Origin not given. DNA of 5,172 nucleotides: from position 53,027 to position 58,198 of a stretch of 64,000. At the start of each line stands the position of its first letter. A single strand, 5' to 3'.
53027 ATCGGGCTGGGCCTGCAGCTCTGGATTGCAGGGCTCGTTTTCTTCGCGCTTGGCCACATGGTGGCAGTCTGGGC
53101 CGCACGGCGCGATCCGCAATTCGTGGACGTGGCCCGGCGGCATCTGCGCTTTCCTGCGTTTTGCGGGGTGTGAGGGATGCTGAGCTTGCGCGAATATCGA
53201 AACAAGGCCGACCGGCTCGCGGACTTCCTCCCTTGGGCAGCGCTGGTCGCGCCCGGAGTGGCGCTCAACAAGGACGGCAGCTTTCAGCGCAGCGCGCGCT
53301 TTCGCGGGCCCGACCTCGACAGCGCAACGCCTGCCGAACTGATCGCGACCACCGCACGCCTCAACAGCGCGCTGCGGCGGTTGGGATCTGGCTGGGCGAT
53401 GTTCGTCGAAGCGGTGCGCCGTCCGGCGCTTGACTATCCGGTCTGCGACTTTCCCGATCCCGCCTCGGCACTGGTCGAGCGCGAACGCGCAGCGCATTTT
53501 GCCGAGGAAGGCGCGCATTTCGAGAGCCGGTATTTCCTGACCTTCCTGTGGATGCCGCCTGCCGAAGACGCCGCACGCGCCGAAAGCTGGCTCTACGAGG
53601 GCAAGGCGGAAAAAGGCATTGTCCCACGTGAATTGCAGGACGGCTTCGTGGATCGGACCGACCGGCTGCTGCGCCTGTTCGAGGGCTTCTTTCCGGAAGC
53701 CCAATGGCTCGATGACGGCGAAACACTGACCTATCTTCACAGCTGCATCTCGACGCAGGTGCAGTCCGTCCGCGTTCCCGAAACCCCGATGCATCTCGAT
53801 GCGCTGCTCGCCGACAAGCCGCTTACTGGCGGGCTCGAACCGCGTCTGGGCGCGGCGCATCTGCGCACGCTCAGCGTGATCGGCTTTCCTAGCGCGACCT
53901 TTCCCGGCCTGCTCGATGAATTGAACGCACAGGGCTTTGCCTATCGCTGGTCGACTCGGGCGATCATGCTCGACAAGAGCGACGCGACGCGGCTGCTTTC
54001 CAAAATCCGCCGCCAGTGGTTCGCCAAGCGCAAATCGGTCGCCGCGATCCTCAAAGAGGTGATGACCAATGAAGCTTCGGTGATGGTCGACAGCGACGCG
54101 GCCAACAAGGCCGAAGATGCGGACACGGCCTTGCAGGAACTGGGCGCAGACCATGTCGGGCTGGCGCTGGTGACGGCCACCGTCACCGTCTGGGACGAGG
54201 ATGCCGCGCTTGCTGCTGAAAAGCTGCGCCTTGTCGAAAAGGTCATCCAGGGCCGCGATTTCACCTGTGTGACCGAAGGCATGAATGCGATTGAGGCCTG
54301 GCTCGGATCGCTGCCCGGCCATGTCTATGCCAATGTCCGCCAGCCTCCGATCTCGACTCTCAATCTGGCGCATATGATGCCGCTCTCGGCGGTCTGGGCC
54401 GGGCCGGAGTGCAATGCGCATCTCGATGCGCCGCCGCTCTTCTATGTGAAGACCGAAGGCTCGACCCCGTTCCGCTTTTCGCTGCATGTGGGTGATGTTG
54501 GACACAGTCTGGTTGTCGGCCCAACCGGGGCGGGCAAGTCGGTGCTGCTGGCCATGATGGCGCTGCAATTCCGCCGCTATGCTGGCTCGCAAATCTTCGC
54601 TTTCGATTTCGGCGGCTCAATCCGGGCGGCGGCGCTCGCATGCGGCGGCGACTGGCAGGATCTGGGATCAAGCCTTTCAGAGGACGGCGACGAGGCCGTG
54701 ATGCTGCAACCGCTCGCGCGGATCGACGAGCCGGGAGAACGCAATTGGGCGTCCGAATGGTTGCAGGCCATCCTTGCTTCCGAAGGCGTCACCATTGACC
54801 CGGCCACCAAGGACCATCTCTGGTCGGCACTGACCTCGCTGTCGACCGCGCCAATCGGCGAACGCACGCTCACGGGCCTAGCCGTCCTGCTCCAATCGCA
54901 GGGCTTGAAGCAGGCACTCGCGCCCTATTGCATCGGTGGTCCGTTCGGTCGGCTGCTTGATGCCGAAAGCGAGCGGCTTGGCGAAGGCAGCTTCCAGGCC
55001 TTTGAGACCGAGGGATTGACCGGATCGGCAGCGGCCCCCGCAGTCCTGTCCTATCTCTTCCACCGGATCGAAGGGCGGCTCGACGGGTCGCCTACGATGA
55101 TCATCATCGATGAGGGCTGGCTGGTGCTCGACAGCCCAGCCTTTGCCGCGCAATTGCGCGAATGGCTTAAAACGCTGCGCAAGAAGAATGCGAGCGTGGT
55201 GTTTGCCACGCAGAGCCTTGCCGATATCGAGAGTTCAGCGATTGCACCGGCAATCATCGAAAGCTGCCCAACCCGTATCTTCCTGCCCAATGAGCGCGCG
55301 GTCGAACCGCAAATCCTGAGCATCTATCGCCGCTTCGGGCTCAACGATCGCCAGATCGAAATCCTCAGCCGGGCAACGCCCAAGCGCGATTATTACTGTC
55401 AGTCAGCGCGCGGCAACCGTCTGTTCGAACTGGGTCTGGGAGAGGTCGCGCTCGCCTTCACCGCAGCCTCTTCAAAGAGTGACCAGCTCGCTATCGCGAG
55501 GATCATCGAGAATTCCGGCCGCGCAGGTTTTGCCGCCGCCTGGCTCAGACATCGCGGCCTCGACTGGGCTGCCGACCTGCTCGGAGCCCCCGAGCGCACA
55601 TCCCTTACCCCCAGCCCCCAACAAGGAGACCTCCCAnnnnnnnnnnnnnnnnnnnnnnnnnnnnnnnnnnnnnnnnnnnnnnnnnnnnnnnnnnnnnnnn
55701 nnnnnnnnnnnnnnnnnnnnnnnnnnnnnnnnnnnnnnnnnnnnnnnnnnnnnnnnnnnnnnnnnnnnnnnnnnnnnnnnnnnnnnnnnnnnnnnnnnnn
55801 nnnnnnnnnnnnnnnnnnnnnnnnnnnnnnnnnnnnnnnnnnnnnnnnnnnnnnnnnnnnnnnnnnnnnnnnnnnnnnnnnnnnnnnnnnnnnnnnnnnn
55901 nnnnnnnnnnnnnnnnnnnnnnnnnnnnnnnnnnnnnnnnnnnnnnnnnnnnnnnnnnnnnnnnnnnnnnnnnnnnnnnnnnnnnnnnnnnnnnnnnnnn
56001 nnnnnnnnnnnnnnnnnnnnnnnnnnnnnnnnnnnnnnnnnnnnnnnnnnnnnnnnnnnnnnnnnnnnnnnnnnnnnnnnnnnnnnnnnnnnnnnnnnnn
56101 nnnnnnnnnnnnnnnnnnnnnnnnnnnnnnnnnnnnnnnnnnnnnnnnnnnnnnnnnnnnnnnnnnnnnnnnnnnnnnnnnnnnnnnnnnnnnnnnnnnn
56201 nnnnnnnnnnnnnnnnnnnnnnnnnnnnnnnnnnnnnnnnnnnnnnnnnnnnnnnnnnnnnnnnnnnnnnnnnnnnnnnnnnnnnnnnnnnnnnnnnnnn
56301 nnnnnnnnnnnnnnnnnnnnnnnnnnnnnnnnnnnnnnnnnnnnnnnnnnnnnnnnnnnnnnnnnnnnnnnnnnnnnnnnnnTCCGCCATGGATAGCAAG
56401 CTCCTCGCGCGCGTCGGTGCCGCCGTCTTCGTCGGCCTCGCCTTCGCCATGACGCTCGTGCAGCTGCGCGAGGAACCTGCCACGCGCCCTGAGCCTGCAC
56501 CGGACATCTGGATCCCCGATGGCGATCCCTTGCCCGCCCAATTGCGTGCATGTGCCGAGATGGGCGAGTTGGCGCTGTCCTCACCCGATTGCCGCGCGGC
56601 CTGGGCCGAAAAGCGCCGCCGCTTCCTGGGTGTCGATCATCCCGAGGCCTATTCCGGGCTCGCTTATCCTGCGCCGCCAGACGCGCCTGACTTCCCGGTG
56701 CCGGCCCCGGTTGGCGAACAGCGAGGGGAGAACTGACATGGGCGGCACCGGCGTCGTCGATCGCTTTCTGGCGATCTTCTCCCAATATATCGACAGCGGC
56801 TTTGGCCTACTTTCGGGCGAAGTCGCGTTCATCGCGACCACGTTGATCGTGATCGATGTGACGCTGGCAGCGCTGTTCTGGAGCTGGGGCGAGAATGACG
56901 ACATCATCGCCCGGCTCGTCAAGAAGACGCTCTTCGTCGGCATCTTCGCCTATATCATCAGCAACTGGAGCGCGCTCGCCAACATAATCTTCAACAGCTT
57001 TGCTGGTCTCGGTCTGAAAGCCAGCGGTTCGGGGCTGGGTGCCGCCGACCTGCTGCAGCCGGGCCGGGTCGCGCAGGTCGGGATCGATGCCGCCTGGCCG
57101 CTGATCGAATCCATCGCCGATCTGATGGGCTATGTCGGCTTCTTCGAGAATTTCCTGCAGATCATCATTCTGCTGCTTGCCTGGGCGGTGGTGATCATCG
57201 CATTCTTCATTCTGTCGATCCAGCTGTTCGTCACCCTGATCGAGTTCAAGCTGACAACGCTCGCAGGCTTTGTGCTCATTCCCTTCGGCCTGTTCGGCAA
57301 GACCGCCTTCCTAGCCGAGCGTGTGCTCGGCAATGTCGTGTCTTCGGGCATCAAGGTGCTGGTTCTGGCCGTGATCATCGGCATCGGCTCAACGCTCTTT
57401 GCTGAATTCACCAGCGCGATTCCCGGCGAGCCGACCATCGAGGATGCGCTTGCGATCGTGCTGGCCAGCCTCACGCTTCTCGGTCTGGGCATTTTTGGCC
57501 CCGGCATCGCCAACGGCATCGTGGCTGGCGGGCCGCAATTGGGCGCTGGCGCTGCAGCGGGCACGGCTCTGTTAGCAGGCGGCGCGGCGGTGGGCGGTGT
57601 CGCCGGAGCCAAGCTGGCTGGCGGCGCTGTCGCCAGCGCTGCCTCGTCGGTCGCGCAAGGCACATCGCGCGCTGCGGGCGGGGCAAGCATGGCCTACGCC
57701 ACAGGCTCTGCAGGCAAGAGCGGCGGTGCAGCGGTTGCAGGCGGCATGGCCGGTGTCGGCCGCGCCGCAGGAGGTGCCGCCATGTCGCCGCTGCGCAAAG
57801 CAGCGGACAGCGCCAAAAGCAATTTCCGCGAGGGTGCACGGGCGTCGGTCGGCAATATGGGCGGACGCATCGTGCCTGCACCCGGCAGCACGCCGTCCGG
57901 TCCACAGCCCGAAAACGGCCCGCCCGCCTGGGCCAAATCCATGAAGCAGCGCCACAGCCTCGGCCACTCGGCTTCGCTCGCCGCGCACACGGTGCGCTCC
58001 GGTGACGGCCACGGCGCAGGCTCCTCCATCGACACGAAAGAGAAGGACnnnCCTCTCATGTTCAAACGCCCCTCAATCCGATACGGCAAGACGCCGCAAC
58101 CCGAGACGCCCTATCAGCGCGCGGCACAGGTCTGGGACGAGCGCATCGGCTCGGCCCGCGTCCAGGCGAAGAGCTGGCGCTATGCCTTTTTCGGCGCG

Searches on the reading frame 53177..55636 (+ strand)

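Call 37: search_protein_families(library=pfam, proteins=[window:53177-55636:+], max_evalue=0.00001)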
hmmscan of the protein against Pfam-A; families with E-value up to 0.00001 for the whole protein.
window:53177-55636:+ (820 aa): 2 families
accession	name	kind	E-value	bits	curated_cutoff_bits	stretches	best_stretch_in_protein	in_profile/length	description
PF19044.6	P-loop_TraG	-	2.8e-12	46.4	25.8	1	579-729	186-341/413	TraG P-loop domain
PF03135.19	CagE_TrbE_VirB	-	7.9e-08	32.9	21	1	182-388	15-204/204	CagE, TrbE, VirB family, component of type IV transporter system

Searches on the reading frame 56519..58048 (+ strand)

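Call 37: search_protein_families(library=pfam, proteins=[window:56519-58048:+], max_evalue=0.00001)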
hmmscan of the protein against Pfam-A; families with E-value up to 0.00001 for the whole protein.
window:56519-58048:+ (510 aa): 1 family
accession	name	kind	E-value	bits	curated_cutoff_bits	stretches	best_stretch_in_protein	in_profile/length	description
PF04610.19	TrbL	-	3.8e-56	190.7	25.9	1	110-326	1-214/215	TrbL/VirB6 plasmid conjugal transfer protein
